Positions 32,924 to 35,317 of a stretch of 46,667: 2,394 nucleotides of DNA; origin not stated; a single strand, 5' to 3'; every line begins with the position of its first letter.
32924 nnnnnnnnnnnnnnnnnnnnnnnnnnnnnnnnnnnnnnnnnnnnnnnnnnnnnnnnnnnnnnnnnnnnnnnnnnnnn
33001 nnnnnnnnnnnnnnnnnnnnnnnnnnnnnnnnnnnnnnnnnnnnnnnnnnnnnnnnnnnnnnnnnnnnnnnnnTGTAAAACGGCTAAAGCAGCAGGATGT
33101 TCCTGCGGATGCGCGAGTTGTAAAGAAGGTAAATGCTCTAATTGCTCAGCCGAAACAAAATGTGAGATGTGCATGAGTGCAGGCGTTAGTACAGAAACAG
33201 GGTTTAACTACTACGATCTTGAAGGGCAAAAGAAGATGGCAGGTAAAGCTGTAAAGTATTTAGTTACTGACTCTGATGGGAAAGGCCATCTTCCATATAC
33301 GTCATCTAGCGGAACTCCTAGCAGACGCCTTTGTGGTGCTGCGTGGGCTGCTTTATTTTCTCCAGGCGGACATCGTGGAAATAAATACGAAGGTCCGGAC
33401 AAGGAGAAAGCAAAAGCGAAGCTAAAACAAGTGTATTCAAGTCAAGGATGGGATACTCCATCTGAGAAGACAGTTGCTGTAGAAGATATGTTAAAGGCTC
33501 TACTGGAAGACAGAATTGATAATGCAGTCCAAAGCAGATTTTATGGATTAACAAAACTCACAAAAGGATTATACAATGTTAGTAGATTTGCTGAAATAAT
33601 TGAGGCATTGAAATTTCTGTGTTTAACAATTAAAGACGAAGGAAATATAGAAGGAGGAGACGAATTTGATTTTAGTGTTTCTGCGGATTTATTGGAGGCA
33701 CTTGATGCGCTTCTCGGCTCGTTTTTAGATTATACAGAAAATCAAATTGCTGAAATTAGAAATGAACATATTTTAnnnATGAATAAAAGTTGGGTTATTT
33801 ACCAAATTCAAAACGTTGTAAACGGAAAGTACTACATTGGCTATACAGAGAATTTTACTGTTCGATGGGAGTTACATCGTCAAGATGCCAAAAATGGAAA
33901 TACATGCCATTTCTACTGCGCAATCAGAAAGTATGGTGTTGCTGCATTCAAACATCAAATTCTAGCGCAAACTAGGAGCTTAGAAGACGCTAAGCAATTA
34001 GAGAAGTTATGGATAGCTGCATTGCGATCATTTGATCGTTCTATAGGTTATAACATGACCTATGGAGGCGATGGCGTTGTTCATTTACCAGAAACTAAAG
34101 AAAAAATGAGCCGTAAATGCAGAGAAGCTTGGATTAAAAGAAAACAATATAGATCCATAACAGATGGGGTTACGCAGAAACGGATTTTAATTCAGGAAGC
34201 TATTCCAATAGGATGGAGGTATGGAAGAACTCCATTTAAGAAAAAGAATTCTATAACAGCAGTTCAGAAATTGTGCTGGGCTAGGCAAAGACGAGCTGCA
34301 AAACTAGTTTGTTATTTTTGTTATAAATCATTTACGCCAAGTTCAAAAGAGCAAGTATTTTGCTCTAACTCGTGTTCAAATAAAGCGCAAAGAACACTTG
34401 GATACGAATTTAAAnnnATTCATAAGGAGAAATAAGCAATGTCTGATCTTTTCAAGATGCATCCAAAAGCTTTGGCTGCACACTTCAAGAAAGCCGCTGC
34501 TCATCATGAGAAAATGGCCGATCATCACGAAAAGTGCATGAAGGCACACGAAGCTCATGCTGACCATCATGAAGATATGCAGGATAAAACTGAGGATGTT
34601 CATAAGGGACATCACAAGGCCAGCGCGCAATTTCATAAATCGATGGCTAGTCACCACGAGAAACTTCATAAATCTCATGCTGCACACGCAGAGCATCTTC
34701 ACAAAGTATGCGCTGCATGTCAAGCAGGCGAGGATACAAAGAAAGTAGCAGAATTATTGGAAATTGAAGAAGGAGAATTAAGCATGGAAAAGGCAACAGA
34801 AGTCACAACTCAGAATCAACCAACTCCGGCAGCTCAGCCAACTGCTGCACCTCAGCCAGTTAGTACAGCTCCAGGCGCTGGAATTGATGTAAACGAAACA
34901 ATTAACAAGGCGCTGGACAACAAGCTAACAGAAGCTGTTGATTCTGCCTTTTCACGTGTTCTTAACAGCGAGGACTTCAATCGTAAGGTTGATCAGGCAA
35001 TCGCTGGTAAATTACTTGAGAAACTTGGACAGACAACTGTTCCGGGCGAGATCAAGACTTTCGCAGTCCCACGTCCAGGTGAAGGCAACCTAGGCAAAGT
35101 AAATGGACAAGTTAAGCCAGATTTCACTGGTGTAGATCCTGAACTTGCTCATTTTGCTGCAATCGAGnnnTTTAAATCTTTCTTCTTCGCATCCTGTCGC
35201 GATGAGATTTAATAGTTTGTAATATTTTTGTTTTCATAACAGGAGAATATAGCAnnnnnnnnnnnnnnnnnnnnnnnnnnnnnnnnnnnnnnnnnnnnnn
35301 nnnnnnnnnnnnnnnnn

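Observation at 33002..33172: Metallothionein-like tandem Cys repeats inserted in the prohead-protease-like protein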

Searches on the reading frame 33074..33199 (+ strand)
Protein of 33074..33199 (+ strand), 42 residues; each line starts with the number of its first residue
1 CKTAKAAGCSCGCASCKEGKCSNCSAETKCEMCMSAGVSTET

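Call 52: find_homologous_proteins(query=A3, max_evalue=0.01)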
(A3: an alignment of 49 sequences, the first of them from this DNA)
Query A3 (49 sequences): 37 candidates shared short words with the query, none scored E <= 0.01.

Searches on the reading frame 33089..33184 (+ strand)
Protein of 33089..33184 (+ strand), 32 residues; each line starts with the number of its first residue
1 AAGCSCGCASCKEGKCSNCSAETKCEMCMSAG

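Call 28: search_solved_structures(query=A2, max_evalue=10, show_alignments=3)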
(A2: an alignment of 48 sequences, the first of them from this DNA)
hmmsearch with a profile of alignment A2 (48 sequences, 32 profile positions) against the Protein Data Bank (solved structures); distinct sequences matched with E-value up to 10: 4.
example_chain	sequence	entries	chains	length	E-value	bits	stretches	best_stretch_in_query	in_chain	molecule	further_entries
7d6v_B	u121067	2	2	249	0.045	16.7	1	10-22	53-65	Fumarate reductase iron-sulfur subunit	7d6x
5yuf_A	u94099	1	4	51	0.93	12.5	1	16-27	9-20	Protein PML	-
1rji_A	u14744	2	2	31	1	12.4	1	10-20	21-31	potassium channel toxin KX | Neurotoxin BmK X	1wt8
1bor_A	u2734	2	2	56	1.1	12.3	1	16-27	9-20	TRANSCRIPTION FACTOR PML | Protein PML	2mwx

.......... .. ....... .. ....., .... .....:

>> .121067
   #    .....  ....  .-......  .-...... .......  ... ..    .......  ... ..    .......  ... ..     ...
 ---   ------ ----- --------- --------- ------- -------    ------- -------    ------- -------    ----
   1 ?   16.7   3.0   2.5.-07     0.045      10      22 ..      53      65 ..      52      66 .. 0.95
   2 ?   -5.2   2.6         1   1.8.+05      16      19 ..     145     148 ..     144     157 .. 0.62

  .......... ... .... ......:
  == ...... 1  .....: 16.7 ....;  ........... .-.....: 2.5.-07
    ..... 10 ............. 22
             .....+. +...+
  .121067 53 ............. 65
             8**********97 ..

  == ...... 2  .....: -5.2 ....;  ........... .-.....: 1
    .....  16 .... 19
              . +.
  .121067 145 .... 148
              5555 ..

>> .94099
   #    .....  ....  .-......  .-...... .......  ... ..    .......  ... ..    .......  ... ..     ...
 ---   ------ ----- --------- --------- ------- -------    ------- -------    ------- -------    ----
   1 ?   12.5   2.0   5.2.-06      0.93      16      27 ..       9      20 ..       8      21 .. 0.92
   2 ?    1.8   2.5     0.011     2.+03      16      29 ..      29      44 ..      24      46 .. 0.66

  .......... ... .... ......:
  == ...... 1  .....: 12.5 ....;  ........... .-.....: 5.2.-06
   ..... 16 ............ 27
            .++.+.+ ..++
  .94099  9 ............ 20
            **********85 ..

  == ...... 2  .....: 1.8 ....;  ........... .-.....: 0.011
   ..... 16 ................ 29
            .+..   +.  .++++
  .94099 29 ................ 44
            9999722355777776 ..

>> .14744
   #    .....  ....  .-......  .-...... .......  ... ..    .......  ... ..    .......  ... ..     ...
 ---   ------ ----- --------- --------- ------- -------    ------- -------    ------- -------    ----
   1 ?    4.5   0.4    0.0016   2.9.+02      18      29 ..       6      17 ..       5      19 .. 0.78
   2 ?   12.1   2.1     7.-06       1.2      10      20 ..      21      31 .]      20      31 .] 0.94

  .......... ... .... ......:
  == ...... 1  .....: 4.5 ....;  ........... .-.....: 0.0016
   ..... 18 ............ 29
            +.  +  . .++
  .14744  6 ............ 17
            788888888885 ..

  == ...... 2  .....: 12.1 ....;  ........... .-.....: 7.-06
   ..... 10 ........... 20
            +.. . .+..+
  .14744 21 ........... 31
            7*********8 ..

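Call 34: search_protein_representatives(alignment_id=A2)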
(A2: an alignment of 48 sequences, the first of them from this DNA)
Query: 48 sequences, 32 profile positions. Proteins with E-value up to 0.001 (for the whole library): 8; up to 1e-10: 0; up to 1e-30: 0. The best 8 are listed.
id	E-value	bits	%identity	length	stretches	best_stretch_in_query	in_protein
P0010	1.2e-10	57.0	-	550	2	2-32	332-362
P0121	1.9e-06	43.5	-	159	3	3-23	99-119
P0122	2.4e-06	43.2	-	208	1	2-31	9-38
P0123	1.6e-05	40.5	-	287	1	2-31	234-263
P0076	3.6e-05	39.5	-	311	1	1-31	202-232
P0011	4.2e-05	39.2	-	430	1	1-32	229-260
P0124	9.4e-05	38.1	-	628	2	2-32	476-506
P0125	2.4e-04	36.8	-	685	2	2-21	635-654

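Call 37: search_protein_families(library=ncbifam, proteins=[P0121, P0125], max_evalue=0.1)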
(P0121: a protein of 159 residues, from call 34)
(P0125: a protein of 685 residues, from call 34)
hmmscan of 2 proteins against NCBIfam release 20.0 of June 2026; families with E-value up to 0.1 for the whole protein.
P0121 (159 aa): 0 families

P0125 (685 aa): 1 family
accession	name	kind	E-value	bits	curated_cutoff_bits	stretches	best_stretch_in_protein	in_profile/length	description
TIGR01451.2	B_ant_repeat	repeat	0.022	14.8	24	0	277-311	2-35/53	DUF11 type repeat protein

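Call 65: search_protein_families(library=ncbifam, proteins=[window:33089-33184:+], max_evalue=10)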
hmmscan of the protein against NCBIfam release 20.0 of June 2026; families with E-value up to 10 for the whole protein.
seq(32 aa): 0 families

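Call 66: search_protein_families(library=pfam, proteins=[window:33089-33184:+], max_evalue=10)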
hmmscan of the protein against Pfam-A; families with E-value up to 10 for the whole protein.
seq(32 aa): 0 families

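Call 89: predict_structure(alignment_id=A2)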
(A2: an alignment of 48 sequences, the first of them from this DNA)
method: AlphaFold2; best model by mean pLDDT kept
length: 32 residues; sequences in the alignment: 48
mean_pLDDT: 78.8   pTM: 0.44
mean pLDDT of the five models: 78.8, 77.1, 72.1, 63.6, 60.4
residues with pLDDT >= 90: 0; 70-90: 26; 50-70: 5; < 50: 1
segments of 3 or more residues with pLDDT < 50: none
pLDDT, mean of each block of 10 residues (from residue 1): 75 86 79 58
secondary structure, 60 per line:
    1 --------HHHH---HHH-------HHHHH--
elements in order: H9-12 H26-30

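Call 91: fold_search(model_id=the predicted structure, library=pdb)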
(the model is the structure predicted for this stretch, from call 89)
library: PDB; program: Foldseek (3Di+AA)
matches with E <= 10: 0; with E <= 0.001: 0
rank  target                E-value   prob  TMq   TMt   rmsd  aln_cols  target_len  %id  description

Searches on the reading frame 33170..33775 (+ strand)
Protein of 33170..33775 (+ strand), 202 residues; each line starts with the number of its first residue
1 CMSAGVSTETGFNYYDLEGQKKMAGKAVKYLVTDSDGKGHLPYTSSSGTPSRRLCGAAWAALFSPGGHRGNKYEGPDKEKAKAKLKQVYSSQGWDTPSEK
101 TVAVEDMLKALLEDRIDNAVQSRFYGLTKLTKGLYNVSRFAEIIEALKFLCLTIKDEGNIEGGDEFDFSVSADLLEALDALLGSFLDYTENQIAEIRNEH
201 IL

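Call 10: search_protein_families(library=pfam, proteins=[window:33170-33775:+], max_evalue=1)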
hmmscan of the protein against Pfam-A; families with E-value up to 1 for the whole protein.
window:33170-33775:+ (202 aa): 1 family
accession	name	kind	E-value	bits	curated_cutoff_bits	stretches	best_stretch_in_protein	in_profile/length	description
PF09084.16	NMT1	-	0.2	11.9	20.5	1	68-120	91-145/216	NMT1/THI5 like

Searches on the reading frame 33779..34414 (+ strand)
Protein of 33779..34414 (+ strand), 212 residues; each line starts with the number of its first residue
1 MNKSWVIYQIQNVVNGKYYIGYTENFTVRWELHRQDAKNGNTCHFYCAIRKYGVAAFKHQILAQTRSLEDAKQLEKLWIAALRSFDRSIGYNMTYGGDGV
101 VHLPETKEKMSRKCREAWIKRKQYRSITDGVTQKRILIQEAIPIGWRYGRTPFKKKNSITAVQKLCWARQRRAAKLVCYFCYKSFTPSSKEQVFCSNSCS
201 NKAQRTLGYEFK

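Call 3: search_protein_families(library=pfam, proteins=[window:33779-34414:+], max_evalue=0.1)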
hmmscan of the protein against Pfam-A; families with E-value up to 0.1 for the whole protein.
window:33779-34414:+ (212 aa): 1 family
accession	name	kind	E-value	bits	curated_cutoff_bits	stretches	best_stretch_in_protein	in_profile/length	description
PF01541.30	GIY-YIG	-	8.7e-12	45.6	22.6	1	5-84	2-74/78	GIY-YIG catalytic domain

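Call 4: search_protein_families(library=phrogs, proteins=[window:33779-34414:+], max_evalue=0.01)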
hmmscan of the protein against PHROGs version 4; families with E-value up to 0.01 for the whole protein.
window:33779-34414:+ (212 aa): 5 families
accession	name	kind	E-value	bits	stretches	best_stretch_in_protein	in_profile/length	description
phrog_314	-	DNA, RNA and nucleotide metabolism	1.3e-24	88.1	1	2-183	176-376/574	homing endonuclease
phrog_7168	-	DNA, RNA and nucleotide metabolism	1.1e-23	85.1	1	6-136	3-140/284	homing endonuclease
phrog_5123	-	DNA, RNA and nucleotide metabolism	9.3e-17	62.4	1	7-107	4-102/152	homing endonuclease with GIY-YIG motif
phrog_19446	-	DNA, RNA and nucleotide metabolism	2.2e-12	48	1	7-125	4-126/254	homing endonuclease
phrog_1271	-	DNA, RNA and nucleotide metabolism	0.00031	21.2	1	108-205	135-244/361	HNH endonuclease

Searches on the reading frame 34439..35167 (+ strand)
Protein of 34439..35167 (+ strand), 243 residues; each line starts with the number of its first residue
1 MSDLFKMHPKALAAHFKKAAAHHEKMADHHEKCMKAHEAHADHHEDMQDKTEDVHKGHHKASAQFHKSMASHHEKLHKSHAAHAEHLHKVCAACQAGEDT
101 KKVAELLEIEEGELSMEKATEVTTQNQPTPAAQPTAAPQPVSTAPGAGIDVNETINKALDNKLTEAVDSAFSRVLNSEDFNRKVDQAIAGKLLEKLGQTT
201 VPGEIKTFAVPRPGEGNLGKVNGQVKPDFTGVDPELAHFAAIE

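Call 3: search_protein_families(library=pfam, proteins=[window:34439-35167:+], max_evalue=0.1)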
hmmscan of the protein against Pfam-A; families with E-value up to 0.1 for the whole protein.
window:34439-35167:+ (243 aa): 1 family
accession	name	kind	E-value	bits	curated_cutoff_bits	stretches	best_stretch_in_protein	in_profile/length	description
PF07766.19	LETM1_RBD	-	0.026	14.5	25.3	1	5-94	39-119/229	LETM1-like, RBD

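Call 4: search_protein_families(library=phrogs, proteins=[window:34439-35167:+], max_evalue=0.01)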
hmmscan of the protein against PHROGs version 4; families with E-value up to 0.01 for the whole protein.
window:34439-35167:+ (243 aa): 0 families

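Call 37: search_protein_families(library=ncbifam, proteins=[window:34439-35167:+], max_evalue=0.1)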
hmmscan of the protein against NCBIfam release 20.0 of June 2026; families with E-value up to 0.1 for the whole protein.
window:34439-35167:+ (243 aa): 0 families
